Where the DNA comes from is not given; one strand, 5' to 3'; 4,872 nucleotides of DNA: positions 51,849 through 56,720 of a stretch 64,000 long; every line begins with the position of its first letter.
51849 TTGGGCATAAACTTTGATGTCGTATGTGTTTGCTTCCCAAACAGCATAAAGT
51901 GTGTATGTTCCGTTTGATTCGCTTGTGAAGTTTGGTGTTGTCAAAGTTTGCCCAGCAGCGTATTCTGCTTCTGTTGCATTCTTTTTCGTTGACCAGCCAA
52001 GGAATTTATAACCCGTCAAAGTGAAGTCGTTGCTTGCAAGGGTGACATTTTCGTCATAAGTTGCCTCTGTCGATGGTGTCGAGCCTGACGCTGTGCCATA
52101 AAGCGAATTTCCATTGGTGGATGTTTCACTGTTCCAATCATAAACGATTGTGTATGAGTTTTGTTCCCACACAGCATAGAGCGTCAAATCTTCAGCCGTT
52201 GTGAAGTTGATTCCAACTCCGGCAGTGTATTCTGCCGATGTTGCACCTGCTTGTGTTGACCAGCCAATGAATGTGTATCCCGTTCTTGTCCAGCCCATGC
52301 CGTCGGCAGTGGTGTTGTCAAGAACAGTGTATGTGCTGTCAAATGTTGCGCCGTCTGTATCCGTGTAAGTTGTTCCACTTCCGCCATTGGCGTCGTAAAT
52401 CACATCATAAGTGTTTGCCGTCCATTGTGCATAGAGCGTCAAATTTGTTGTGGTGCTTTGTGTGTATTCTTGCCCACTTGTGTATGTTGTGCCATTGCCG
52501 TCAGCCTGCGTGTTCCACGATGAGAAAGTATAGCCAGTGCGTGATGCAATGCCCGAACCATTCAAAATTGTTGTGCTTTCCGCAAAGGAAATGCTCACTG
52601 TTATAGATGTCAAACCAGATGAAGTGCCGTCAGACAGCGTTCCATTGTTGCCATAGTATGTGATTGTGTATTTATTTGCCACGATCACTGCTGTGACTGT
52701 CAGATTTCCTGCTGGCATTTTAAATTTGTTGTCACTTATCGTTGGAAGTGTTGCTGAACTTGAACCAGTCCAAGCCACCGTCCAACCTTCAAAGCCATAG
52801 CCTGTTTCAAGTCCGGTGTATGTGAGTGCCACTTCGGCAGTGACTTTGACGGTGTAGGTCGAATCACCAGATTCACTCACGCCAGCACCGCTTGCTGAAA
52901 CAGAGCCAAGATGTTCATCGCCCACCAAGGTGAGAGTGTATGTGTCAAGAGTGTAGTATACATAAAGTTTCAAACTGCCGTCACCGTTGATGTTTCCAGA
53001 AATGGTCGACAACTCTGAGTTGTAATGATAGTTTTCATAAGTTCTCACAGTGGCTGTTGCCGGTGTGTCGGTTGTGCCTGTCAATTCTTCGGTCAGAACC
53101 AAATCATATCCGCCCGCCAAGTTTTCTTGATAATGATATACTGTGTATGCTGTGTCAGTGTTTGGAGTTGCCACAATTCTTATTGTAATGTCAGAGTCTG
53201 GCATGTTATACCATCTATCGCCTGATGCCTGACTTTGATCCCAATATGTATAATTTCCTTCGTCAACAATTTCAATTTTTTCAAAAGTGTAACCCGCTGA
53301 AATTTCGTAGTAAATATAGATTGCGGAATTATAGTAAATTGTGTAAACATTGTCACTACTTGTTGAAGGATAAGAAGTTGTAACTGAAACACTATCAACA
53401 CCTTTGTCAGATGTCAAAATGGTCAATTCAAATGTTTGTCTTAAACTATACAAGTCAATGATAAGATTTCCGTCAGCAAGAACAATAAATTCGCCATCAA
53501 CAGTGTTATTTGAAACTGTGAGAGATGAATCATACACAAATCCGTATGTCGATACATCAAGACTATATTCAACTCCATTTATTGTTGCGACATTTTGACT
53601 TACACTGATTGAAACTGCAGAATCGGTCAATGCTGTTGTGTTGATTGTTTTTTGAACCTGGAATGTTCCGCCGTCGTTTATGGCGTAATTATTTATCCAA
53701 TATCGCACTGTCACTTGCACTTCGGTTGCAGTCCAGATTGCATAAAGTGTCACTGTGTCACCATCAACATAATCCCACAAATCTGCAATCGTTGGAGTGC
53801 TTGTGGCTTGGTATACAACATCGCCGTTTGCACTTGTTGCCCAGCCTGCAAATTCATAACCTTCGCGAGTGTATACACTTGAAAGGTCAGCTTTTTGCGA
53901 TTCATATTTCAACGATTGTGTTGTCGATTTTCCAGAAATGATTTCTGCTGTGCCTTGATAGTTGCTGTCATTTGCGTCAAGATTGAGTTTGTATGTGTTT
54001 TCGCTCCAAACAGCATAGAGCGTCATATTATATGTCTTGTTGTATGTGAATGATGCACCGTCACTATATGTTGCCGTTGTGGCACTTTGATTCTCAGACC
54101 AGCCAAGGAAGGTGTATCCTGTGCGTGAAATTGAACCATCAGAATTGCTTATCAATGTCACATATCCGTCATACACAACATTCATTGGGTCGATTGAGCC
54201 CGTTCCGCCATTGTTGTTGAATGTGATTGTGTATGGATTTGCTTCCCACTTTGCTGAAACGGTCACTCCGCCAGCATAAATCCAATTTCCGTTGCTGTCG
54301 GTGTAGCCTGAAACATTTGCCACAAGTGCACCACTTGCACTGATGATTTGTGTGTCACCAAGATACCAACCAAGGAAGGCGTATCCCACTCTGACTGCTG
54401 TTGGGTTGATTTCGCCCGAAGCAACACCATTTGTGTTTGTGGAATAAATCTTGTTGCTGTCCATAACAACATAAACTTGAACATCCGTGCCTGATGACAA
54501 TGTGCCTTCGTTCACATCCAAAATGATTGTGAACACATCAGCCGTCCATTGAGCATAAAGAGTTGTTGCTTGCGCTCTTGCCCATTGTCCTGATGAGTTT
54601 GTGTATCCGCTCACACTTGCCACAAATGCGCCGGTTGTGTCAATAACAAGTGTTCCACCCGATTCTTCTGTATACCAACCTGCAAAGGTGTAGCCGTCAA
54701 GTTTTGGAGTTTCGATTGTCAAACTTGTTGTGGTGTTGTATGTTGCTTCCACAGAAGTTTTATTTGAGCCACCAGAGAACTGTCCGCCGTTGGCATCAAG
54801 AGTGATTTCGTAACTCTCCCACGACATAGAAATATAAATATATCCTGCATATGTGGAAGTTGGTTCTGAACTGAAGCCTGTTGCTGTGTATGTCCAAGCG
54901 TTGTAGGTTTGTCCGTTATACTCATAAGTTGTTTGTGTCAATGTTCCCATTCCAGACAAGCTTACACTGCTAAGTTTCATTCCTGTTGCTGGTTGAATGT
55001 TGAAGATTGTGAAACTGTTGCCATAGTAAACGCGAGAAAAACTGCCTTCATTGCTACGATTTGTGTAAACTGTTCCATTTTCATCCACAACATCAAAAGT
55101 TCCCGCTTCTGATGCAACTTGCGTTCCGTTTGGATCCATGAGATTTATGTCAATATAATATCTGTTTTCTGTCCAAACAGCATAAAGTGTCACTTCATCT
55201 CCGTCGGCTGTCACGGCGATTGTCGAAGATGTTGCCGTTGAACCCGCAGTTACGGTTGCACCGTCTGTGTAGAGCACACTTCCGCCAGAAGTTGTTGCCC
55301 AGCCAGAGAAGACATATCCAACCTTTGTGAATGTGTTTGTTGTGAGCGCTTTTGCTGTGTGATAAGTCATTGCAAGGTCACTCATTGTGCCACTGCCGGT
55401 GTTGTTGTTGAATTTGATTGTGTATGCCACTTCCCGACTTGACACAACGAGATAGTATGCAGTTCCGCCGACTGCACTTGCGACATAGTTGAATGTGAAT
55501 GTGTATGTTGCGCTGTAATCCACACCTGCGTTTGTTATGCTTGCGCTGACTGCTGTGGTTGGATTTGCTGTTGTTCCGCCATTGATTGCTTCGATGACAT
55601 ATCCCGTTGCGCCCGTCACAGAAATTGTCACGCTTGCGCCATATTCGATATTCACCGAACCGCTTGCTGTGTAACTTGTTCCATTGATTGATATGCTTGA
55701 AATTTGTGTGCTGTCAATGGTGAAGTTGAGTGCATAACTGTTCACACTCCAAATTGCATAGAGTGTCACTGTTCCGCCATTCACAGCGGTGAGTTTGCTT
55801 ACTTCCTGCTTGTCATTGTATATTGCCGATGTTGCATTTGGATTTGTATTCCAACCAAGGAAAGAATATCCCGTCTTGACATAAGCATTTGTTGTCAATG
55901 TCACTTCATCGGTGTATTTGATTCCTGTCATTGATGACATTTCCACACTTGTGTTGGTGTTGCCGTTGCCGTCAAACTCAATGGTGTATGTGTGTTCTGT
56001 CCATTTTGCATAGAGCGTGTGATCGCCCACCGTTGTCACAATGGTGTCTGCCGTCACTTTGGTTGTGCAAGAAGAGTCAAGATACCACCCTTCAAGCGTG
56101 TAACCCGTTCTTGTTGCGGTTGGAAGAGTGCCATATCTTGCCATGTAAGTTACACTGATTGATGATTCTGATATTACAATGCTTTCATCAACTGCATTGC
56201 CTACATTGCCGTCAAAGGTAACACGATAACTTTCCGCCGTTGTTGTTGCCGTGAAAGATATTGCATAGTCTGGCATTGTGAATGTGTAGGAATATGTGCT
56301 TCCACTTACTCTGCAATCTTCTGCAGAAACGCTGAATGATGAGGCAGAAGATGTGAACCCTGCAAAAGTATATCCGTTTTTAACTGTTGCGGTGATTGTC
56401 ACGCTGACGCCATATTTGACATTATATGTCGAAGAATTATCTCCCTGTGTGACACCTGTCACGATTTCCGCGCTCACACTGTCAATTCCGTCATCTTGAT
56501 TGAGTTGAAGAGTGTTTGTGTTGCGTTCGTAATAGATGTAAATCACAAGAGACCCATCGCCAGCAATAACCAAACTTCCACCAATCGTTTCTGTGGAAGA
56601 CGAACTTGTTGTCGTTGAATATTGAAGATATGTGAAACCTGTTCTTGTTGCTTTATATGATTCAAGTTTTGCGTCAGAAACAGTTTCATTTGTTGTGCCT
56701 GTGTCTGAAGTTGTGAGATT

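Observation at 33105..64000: Uninterrupted >30.9 kb ORF: a surface protein of more than 10,297 residues, still open at the window edge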

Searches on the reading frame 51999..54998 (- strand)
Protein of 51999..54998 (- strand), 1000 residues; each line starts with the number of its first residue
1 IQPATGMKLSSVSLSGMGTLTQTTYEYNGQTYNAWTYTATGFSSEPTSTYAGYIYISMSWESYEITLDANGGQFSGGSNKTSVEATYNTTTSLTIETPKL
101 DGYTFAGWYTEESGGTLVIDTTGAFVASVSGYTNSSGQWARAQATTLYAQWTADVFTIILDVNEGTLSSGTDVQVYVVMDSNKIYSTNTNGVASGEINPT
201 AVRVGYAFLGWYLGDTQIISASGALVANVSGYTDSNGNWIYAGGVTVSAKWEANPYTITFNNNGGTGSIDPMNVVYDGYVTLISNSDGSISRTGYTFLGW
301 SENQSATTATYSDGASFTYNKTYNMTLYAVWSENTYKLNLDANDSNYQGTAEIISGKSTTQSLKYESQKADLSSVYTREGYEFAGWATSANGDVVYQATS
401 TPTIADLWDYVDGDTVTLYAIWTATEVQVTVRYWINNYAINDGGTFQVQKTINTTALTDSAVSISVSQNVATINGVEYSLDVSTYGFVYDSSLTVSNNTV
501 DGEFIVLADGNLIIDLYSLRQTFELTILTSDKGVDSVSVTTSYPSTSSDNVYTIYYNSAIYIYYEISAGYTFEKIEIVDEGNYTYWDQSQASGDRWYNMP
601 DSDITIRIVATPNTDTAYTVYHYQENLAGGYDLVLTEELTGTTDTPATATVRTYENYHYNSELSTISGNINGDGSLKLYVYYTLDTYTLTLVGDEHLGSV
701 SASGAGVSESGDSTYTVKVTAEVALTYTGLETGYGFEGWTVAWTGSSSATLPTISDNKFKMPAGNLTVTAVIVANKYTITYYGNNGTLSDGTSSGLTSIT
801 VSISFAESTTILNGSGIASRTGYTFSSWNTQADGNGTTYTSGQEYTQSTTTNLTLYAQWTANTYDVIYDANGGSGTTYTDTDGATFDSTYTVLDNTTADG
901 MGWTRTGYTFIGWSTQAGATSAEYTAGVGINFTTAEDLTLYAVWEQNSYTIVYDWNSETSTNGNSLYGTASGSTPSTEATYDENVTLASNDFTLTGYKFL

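Call 28: search_protein_families(library=pfam, proteins=[window:51999-54998:-], max_evalue=0.1)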
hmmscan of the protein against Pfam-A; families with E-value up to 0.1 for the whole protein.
window:51999-54998:- (1000 aa): 2 families
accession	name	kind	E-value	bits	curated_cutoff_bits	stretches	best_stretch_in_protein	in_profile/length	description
PF09479.16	Flg_new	-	1.1e-46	157.2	27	5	256-330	1-65/65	Listeria-Bacteroides repeat domain (List_Bact_rpt)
PF18998.6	Flg_new_2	-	0.0098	16.3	23.6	1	699-771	12-68/73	Divergent InlB B-repeat domain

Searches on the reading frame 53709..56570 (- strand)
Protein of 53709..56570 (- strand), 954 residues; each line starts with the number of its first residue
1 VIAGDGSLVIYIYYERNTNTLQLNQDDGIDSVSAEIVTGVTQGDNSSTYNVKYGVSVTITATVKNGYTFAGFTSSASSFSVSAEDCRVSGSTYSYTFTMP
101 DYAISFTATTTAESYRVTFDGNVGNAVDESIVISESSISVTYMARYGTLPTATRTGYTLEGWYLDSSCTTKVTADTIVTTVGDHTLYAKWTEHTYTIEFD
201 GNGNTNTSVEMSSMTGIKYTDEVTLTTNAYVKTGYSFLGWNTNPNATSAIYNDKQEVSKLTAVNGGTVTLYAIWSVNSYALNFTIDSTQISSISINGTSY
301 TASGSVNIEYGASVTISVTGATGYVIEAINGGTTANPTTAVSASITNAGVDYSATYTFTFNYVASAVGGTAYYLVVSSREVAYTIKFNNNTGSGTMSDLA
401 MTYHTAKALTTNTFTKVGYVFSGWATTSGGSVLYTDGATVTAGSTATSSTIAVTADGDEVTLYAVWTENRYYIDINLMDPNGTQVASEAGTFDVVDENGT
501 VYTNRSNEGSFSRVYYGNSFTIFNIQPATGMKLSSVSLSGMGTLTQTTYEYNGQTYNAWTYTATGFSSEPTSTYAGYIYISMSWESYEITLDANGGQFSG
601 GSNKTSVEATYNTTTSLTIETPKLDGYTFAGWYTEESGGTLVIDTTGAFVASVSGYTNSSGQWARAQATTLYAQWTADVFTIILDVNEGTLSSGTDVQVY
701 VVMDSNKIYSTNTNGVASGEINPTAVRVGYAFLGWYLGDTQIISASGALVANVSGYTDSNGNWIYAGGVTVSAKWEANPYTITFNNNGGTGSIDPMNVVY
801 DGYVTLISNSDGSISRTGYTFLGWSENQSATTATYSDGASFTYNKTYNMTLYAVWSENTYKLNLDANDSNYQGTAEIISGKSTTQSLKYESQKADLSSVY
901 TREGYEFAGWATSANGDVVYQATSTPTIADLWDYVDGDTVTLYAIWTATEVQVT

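Call 67: search_solved_structures(query=window:53709-56570:-, max_evalue=0.01)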
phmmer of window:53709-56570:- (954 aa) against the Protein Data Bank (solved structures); distinct sequences matched with E-value up to 0.01: 0.
